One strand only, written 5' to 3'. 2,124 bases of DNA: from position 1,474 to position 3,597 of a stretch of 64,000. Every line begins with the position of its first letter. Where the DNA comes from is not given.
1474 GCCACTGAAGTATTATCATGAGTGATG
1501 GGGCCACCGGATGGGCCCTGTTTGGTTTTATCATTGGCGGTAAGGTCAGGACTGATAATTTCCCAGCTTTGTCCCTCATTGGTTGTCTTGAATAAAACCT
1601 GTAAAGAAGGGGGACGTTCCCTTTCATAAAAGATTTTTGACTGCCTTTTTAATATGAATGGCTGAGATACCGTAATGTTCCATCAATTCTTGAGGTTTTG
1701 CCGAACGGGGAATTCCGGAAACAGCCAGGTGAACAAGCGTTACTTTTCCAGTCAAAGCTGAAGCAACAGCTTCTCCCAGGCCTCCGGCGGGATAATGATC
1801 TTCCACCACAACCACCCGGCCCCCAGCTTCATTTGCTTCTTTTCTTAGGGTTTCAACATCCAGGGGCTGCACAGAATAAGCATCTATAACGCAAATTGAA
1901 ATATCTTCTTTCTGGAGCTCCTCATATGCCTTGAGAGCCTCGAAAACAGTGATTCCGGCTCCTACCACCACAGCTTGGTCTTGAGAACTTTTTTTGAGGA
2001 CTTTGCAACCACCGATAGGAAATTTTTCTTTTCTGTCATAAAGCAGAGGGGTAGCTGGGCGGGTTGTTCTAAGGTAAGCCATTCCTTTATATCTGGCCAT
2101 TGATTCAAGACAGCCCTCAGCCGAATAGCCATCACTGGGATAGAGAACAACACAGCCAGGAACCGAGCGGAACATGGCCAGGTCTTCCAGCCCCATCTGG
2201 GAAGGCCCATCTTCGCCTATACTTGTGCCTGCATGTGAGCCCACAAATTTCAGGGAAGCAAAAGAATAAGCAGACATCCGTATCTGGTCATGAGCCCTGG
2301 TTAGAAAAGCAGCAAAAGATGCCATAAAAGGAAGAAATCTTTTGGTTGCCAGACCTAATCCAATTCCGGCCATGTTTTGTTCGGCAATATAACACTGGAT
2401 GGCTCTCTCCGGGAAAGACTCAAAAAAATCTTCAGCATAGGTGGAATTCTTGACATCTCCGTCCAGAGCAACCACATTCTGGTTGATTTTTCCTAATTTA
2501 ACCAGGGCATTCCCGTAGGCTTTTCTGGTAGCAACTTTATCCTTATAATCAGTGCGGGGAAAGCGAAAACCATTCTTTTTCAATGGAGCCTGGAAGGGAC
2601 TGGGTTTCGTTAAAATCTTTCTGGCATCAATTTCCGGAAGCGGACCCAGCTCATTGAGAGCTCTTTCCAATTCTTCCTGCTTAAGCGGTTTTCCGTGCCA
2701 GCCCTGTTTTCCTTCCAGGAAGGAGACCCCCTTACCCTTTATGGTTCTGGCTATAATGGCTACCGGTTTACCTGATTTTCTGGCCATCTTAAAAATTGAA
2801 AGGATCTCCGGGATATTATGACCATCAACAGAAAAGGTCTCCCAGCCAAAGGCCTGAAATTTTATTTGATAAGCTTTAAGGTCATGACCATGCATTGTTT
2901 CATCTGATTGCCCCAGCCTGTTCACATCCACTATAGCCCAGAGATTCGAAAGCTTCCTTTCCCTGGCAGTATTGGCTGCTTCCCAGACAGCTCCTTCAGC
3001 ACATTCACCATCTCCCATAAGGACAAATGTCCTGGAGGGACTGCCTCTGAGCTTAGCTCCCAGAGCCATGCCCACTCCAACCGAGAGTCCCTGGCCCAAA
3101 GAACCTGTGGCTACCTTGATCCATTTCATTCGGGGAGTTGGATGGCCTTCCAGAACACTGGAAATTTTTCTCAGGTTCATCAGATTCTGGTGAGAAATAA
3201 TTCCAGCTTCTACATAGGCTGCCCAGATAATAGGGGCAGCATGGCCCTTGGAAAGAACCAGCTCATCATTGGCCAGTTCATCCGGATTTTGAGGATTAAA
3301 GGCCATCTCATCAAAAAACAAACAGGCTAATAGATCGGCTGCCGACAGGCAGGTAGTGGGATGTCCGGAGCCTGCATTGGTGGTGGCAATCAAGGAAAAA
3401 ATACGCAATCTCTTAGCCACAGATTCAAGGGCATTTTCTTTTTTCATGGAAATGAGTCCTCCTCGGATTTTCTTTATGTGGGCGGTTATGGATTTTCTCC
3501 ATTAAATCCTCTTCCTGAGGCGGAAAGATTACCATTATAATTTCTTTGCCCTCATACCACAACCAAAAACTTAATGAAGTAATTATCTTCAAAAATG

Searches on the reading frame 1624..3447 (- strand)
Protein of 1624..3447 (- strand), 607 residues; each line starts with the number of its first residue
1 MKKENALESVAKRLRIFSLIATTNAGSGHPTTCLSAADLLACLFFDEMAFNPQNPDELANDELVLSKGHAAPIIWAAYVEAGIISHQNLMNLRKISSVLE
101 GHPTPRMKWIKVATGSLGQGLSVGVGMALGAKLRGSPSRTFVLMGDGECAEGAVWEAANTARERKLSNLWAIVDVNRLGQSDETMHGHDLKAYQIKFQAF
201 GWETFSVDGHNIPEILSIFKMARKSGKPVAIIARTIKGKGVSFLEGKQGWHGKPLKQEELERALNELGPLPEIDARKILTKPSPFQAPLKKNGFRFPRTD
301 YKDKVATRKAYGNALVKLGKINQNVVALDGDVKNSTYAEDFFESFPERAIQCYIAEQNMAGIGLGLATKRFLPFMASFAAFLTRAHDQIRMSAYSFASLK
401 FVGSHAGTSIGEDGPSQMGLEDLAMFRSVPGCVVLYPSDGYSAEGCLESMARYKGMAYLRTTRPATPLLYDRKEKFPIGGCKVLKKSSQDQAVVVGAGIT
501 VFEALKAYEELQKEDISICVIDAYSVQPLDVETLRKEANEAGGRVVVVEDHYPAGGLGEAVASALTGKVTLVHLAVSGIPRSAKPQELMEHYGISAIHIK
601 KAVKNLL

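Call 29: search_protein_families(library=pfam, proteins=[window:1624-3447:-])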
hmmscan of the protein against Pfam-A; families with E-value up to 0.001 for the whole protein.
window:1624-3447:- (607 aa): 5 families
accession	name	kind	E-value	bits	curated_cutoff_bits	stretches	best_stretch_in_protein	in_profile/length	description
PF02779.29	Transket_pyr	-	5.8e-43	147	27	1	304-466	2-172/174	Transketolase, pyrimidine binding domain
PF00456.26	Transketolase_N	-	9.7e-41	140.3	22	1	10-269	5-277/334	Transketolase, thiamine diphosphate binding domain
PF02780.25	Transketolase_C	-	1.7e-24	86.6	25.9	1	482-599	2-124/124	Transketolase, C-terminal domain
PF13292.11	DXP_synthase_N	-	7e-09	35.8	21.2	1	4-177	15-172/274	1-deoxy-D-xylulose-5-phosphate synthase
PF00676.26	E1_dh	-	7.2e-09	35.5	22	1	105-224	91-209/300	Dehydrogenase E1 component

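Call 91: find_encoding_contigs(protein=window:1624-3447:-, flank=10000, max_places=2)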
Protein window:1624-3447:- (607 aa): no gene with exactly this product is on record in the collection.
